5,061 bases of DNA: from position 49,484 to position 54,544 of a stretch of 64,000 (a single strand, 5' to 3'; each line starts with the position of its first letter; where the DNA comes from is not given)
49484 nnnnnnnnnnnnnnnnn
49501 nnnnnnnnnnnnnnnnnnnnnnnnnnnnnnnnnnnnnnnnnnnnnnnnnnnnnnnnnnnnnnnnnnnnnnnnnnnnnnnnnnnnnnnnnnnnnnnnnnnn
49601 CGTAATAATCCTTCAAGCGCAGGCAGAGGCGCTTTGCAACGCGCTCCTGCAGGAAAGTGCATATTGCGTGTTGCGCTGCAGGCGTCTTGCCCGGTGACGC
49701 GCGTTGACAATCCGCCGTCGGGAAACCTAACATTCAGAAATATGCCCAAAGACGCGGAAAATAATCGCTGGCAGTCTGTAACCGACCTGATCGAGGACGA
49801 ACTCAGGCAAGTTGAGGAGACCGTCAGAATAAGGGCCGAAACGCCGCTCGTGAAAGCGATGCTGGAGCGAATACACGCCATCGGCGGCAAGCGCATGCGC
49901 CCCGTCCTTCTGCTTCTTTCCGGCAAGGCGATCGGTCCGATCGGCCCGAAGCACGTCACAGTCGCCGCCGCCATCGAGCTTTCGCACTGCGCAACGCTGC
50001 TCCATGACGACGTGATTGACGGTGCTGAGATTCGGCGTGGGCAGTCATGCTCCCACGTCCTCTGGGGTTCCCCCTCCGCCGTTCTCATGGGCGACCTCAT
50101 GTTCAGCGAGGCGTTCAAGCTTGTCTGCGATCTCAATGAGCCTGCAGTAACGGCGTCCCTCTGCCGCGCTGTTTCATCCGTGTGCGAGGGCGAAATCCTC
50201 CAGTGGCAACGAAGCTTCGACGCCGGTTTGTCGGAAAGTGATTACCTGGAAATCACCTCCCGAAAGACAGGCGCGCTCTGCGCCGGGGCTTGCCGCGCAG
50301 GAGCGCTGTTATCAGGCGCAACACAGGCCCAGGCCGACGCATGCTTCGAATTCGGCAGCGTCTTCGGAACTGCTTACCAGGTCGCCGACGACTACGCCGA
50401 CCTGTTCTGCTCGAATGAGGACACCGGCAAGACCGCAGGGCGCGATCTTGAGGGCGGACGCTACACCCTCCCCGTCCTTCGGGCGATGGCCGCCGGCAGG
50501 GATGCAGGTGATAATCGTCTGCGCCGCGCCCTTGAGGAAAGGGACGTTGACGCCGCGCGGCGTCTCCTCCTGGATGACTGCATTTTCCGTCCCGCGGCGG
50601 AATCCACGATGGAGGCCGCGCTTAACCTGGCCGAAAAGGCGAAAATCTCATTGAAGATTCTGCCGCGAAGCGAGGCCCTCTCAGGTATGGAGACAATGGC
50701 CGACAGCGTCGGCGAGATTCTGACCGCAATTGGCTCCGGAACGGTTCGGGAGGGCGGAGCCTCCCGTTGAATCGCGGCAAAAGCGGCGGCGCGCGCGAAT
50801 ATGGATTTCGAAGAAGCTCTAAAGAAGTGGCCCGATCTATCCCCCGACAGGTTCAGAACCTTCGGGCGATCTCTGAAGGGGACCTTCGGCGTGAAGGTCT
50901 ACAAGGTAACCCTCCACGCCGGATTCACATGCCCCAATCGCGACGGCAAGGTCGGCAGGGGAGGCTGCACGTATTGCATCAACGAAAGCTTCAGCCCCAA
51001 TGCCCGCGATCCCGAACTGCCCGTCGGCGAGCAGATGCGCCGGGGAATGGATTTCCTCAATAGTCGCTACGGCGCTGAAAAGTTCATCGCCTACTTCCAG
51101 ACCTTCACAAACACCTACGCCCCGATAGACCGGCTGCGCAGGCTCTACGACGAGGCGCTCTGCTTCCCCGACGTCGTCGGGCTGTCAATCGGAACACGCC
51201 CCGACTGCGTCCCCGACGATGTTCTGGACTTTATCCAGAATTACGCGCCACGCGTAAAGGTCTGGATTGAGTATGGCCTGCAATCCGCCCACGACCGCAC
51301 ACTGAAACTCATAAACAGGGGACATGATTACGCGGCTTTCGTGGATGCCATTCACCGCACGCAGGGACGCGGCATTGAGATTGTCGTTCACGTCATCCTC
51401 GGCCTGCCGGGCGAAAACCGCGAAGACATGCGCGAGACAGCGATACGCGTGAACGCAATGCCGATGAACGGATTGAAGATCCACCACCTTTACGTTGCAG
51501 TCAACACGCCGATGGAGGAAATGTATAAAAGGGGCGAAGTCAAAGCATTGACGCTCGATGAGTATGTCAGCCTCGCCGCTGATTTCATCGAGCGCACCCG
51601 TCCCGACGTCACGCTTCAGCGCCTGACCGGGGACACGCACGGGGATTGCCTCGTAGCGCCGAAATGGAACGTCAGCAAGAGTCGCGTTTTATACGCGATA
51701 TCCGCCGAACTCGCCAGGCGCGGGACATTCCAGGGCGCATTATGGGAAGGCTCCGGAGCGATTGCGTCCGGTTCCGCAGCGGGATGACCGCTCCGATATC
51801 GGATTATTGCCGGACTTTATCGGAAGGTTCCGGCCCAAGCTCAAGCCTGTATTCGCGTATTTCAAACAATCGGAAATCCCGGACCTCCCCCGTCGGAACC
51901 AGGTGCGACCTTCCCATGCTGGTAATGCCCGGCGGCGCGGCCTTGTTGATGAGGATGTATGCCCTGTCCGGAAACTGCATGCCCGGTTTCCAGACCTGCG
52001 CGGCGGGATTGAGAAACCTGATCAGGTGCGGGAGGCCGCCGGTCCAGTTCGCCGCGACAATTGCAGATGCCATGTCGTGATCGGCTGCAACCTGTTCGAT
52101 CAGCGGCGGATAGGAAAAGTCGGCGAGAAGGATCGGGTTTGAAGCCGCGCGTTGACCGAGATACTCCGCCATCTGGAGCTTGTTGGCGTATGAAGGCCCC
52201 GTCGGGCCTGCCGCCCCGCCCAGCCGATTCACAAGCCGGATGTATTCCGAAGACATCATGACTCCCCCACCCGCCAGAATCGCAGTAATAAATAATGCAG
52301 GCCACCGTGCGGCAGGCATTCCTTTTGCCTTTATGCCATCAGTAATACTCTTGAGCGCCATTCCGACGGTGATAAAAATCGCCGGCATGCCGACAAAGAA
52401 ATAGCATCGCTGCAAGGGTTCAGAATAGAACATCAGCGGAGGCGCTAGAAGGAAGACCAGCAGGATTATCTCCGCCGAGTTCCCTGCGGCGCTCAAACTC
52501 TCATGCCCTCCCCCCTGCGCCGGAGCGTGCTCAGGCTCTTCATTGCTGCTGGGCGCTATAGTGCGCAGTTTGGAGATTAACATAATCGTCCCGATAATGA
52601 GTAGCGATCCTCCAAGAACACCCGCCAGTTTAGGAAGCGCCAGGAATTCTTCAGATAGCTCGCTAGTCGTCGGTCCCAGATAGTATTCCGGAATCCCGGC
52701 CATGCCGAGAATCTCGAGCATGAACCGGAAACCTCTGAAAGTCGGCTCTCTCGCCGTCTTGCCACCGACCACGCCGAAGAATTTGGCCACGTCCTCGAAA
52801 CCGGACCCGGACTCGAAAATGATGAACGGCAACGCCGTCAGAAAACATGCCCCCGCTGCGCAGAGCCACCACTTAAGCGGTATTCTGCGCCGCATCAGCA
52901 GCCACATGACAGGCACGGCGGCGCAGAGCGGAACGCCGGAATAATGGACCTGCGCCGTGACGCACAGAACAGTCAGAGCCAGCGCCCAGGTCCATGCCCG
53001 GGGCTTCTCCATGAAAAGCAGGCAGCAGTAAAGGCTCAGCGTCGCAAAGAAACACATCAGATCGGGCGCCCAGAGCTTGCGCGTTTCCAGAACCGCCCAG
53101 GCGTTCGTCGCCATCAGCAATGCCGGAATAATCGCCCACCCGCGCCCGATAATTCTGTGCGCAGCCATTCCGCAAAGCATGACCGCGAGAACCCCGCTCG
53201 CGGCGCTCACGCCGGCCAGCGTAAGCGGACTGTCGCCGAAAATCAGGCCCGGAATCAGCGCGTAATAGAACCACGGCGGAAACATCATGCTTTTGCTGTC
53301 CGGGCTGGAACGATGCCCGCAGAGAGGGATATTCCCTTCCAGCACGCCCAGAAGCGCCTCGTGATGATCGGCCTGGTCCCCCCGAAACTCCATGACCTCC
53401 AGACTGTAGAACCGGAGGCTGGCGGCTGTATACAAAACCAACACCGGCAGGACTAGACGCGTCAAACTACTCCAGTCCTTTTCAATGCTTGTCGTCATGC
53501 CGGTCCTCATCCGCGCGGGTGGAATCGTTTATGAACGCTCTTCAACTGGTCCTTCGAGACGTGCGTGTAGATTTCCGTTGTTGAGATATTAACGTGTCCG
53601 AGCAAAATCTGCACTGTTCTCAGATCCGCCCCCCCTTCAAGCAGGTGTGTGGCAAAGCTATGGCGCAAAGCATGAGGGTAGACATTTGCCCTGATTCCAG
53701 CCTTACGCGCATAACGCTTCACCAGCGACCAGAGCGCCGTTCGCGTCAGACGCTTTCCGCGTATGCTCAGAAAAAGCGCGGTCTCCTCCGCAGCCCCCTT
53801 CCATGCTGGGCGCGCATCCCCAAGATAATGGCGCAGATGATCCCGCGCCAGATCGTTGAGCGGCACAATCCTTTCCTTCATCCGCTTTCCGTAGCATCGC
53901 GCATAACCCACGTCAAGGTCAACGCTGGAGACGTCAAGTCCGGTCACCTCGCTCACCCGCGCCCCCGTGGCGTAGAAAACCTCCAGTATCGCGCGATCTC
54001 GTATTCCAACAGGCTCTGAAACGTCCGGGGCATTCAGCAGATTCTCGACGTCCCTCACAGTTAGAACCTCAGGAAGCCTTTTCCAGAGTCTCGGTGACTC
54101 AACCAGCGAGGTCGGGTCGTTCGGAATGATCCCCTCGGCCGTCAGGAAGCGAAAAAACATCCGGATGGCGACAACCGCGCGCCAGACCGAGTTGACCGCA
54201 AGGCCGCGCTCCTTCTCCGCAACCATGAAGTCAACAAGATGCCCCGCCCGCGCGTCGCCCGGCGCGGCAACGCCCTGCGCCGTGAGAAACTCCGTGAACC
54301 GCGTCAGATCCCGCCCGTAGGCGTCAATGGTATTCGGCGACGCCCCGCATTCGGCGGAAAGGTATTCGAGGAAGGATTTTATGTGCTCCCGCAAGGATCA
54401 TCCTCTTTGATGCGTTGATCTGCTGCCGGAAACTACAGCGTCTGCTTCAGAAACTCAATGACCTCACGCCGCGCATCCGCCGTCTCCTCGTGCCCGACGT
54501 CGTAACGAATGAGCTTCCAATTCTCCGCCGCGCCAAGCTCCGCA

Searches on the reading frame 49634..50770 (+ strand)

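Call 24: search_protein_families(library=pfam, proteins=[window:49634-50770:+], max_evalue=0.00001)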
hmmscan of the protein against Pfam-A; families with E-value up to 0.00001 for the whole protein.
window:49634-50770:+ (378 aa): 1 family
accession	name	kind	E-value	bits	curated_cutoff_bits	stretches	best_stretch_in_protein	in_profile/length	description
PF00348.22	polyprenyl_synt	-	4.7e-64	216.5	27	1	72-305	3-239/251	Polyprenyl synthetase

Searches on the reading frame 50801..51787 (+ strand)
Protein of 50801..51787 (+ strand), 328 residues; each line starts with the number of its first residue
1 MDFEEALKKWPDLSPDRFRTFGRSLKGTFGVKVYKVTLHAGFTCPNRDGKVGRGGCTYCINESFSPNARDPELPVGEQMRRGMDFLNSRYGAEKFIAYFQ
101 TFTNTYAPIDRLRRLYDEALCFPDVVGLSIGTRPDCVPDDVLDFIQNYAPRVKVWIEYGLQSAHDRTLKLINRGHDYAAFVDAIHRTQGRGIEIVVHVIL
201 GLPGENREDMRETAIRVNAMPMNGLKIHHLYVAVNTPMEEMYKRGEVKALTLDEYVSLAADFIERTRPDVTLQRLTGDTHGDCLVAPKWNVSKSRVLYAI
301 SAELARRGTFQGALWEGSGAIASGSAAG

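Call 25: search_protein_families(library=pfam, proteins=[window:50801-51787:+], max_evalue=0.00001)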
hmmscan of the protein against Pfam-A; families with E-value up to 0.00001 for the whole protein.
window:50801-51787:+ (328 aa): 2 families
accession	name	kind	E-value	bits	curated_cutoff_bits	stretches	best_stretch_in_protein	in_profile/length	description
PF16199.10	Radical_SAM_C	-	2e-26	92.3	31.9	1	223-305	2-84/85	Radical_SAM C-terminal domain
PF04055.27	Radical_SAM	-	2.8e-20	73.6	29.5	1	54-214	9-163/166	Radical SAM superfamily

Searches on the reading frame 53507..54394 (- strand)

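Call 25: search_protein_families(library=pfam, proteins=[window:53507-54394:-], max_evalue=0.00001)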
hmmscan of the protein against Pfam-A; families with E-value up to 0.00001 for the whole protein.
window:53507-54394:- (295 aa): 2 families
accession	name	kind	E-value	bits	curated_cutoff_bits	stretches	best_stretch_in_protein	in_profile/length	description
PF00589.27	Phage_integrase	-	1.3e-47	162.2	27.1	1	110-281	2-170/172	Phage integrase family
PF02899.23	Phage_int_SAM_1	-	7.2e-18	65.1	22.3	1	5-88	1-83/83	Phage integrase, N-terminal SAM-like domain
